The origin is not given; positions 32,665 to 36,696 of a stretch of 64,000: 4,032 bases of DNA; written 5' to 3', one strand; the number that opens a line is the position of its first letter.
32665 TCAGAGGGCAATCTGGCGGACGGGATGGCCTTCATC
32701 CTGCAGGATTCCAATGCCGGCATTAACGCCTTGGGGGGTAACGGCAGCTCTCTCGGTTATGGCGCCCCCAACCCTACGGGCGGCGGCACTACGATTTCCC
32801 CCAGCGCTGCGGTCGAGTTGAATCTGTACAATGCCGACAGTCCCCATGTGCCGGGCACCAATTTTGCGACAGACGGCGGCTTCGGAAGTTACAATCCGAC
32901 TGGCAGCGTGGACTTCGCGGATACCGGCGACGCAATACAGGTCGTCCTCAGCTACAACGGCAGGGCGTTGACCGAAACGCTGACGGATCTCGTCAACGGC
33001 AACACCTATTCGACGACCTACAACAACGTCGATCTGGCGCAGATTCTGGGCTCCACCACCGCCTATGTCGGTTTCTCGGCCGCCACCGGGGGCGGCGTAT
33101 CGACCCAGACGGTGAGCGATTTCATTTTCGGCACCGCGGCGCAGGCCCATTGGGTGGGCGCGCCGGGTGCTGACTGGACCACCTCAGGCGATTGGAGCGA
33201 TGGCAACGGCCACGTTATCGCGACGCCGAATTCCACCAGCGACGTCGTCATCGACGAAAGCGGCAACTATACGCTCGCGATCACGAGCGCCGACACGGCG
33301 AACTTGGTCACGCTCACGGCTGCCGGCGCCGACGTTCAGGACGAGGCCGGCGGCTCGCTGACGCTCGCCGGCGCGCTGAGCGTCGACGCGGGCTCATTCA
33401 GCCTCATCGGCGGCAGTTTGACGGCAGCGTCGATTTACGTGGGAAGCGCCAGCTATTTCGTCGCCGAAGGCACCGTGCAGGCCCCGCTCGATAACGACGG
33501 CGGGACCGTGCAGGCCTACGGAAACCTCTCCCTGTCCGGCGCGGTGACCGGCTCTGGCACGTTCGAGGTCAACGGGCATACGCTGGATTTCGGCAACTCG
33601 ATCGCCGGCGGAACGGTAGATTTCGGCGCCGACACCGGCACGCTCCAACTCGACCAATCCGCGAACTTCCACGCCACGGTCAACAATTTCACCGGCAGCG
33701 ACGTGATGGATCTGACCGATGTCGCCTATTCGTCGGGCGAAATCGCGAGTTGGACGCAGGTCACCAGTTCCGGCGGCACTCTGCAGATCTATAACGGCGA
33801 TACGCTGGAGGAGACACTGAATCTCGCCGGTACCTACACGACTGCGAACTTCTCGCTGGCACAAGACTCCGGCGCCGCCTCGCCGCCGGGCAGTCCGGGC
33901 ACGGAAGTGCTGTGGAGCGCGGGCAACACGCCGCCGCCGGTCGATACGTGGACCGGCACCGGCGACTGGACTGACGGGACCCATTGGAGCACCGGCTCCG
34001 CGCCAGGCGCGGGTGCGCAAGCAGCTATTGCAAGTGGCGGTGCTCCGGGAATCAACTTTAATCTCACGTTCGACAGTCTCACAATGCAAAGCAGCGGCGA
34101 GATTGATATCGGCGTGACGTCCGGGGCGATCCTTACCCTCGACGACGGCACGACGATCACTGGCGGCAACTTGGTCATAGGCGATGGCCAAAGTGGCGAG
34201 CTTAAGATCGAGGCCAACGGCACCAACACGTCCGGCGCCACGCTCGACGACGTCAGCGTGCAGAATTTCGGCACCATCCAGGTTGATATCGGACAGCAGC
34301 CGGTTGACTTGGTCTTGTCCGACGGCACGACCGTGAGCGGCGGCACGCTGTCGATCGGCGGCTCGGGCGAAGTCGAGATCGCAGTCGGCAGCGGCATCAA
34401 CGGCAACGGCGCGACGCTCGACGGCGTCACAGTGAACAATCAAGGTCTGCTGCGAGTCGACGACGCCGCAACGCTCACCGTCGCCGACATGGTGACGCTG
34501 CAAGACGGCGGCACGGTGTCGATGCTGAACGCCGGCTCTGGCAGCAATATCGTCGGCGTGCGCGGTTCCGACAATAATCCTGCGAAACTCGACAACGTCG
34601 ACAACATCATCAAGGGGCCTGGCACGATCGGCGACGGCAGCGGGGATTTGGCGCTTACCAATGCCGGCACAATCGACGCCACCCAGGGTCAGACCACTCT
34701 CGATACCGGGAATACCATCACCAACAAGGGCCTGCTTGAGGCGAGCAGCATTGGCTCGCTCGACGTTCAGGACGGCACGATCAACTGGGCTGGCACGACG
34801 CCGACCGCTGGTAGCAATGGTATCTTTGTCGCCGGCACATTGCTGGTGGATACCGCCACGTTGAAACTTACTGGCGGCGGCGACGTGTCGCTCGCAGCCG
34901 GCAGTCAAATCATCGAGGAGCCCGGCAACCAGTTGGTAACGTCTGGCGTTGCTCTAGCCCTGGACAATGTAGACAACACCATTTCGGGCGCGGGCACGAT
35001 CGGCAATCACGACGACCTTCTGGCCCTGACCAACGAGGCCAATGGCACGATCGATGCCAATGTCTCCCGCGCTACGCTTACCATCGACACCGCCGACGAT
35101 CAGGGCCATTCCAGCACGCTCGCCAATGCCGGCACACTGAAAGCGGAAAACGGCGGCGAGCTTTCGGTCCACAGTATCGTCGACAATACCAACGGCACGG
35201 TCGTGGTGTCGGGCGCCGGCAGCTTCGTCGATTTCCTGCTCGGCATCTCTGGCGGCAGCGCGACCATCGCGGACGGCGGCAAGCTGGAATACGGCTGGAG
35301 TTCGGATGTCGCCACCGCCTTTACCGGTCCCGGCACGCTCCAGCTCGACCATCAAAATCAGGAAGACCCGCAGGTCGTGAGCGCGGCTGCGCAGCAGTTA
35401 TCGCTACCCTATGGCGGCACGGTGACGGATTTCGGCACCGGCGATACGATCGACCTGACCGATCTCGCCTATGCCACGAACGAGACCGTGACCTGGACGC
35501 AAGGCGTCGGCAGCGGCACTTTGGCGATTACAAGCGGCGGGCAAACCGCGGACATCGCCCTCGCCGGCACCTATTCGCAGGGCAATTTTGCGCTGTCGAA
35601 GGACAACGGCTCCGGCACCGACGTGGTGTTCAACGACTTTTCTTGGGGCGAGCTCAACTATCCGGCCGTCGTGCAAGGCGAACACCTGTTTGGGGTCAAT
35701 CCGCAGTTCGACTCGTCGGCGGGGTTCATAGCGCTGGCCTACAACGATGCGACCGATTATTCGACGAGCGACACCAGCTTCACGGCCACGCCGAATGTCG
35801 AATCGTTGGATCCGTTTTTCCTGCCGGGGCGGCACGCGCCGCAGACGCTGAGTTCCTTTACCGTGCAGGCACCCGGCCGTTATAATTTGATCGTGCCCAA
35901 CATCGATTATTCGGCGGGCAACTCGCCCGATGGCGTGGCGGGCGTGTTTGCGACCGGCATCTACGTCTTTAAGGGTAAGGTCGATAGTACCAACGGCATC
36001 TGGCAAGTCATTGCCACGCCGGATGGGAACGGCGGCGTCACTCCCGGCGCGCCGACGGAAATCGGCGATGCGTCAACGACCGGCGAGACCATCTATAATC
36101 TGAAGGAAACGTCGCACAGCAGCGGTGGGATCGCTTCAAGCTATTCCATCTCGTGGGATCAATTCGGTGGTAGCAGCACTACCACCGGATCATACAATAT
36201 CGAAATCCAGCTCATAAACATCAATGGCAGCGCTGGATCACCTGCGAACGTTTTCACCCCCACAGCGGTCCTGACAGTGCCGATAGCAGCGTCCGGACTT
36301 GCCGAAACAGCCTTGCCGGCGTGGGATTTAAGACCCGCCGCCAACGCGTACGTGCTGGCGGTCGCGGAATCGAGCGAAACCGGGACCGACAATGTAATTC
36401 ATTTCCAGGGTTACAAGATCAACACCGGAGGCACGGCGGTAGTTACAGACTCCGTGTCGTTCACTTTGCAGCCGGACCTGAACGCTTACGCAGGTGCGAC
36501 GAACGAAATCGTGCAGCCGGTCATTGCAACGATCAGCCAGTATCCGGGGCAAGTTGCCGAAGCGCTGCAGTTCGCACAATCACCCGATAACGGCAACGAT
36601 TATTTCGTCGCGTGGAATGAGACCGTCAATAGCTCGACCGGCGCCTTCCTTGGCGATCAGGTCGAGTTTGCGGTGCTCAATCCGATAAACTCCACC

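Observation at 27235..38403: Giant 3,722-aa mosaic exoprotein gene with FecR-like head and RTX-type tail, genomically orphan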

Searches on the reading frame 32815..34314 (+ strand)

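Call 7: search_protein_families(library=pfam, proteins=[window:32815-34314:+], max_evalue=1)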
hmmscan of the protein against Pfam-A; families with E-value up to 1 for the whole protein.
window:32815-34314:+ (500 aa): 2 families
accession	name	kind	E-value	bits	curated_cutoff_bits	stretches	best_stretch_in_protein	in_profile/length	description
PF00139.26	Lectin_legB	-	2.2e-06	27.8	26.3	1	37-111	162-240/250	Legume lectin domain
PF21424.3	DTP-pb9_A-dom_C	-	0.023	14.8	27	1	326-343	6-23/32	Distal tail protein pb9, A domain C-terminal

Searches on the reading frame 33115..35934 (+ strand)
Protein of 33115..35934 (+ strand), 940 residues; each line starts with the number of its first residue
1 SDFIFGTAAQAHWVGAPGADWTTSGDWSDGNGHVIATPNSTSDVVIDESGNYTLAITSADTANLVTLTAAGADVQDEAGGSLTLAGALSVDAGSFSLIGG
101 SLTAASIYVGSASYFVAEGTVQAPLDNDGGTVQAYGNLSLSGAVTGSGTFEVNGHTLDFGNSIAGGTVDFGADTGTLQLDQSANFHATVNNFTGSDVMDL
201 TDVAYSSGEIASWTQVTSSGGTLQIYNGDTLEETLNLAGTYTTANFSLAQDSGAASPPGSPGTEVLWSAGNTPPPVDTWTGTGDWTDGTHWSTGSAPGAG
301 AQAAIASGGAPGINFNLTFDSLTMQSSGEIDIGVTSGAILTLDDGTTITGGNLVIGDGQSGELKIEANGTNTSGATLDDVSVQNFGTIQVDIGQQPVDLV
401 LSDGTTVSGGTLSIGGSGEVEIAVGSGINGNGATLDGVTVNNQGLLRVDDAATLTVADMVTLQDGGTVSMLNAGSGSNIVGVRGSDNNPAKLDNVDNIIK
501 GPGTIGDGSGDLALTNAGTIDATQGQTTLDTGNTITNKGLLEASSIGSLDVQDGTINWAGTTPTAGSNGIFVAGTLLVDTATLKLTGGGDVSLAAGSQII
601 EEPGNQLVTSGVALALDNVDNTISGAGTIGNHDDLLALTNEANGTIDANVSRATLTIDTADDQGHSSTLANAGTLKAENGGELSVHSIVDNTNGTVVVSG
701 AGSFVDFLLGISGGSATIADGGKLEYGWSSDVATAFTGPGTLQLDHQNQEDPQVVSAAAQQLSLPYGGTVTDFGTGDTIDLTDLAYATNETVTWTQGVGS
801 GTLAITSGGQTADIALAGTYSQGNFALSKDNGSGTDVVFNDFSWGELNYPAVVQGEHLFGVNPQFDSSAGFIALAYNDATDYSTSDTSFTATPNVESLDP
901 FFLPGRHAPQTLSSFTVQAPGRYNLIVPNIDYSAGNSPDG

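Call 72: find_homologous_proteins(query=window:33115-35934:+, max_evalue=0.00001)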
Query window:33115-35934:+ (940 aa): 59 proteins with E <= 0.00001 among 8000 candidates.
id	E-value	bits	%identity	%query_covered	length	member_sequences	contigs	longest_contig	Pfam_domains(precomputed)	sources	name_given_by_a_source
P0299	1.5e-124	435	54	25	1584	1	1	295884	PF00139.27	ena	-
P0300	7.8e-85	304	51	28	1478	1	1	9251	-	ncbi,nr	ncbi:MAG: hypothetical protein JO141_32370, partial [Bradyrhizobium sp.]|nr:hypothetical protein [Br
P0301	5.6e-84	301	60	27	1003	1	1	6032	-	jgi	jgi:hypothetical protein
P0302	6.0e-83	298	41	41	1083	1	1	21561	PF00139.27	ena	-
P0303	1.7e-80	290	61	27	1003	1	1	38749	-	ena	-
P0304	7.5e-78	281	46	30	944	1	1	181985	PF00139.27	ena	-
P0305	6.1e-75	271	56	19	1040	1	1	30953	PF11765.14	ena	-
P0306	1.4e-73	267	34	47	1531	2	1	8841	-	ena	-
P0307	6.2e-73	265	46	40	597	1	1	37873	PF19077.7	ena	-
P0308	1.4e-72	263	49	31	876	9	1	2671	PF00139.27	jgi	jgi:hypothetical protein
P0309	2.0e-69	253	58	21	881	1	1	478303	PF00139.27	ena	-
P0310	4.3e-61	225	35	54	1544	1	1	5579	-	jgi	jgi:fibronectin-binding autotransporter adhesin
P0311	4.0e-57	212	55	21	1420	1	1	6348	-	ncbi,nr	ncbi:MAG: hypothetical protein JOZ74_12965, partial [Bradyrhizobium sp.]|nr:hypothetical protein [Br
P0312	1.3e-56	211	31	54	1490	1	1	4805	PF04773.19,PF16184.12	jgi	jgi:Cadherin-like/FecR protein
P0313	5.5e-54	202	47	24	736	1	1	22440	PF00139.27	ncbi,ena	-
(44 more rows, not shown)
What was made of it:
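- JGI names some homologues 'fibronectin-binding autotransporter adhesin' (call 72).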

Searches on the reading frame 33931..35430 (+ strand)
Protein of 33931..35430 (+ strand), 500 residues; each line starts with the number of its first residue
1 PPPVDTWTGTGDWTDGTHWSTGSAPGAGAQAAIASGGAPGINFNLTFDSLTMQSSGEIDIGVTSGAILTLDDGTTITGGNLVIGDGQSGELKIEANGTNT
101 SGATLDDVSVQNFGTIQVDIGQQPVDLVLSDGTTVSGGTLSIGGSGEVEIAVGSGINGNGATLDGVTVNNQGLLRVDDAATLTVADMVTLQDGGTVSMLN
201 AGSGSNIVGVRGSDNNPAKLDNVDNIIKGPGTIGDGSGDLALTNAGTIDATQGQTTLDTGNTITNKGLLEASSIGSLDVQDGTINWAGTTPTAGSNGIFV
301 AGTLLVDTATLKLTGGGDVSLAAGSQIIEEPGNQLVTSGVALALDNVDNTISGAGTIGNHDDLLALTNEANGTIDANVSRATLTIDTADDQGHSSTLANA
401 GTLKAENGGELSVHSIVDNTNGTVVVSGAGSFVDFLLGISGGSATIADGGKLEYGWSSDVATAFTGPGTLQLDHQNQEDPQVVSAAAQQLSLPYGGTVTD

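Call 7: search_protein_families(library=pfam, proteins=[window:33931-35430:+], max_evalue=1)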
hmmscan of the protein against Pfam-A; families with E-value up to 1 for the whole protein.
window:33931-35430:+ (500 aa): 1 family
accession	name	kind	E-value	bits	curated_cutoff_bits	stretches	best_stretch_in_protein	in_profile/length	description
PF12478.13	UBAP2-Lig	-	0.075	13.6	22.2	1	272-285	16-29/33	UBAP2/protein lingerer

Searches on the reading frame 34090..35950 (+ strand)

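Call 53: search_protein_families(library=pfam, proteins=[window:34090-35950:+], max_evalue=5)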
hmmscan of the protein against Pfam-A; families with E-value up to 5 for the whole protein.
window:34090-35950:+ (620 aa): 2 families
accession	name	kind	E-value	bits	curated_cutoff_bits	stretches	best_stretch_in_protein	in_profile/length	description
PF10509.15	GalKase_gal_bdg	-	0.038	14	23.1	1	590-610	12-32/49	Galactokinase galactose-binding signature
PF12478.13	UBAP2-Lig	-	0.088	13.4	22.2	1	219-232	16-29/33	UBAP2/protein lingerer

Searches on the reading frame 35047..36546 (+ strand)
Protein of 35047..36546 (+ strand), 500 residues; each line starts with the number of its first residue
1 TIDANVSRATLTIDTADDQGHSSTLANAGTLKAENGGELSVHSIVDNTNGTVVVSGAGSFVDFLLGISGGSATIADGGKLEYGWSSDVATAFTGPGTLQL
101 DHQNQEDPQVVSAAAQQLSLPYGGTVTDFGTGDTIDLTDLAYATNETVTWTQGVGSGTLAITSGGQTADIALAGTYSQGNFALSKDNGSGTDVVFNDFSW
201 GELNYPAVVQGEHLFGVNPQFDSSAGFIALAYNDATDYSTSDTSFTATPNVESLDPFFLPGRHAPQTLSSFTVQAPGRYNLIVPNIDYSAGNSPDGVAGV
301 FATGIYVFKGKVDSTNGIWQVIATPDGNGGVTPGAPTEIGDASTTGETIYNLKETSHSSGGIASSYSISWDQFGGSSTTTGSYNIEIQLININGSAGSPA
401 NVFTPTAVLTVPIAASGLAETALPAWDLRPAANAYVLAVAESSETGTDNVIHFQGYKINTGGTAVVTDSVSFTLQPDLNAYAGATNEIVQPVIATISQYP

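Call 7: search_protein_families(library=pfam, proteins=[window:35047-36546:+], max_evalue=1)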
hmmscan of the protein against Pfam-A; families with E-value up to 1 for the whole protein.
window:35047-36546:+ (500 aa): 1 family
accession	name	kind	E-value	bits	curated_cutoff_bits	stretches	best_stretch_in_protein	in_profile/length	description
PF10509.15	GalKase_gal_bdg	-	0.029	14.4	23.1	1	271-291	12-32/49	Galactokinase galactose-binding signature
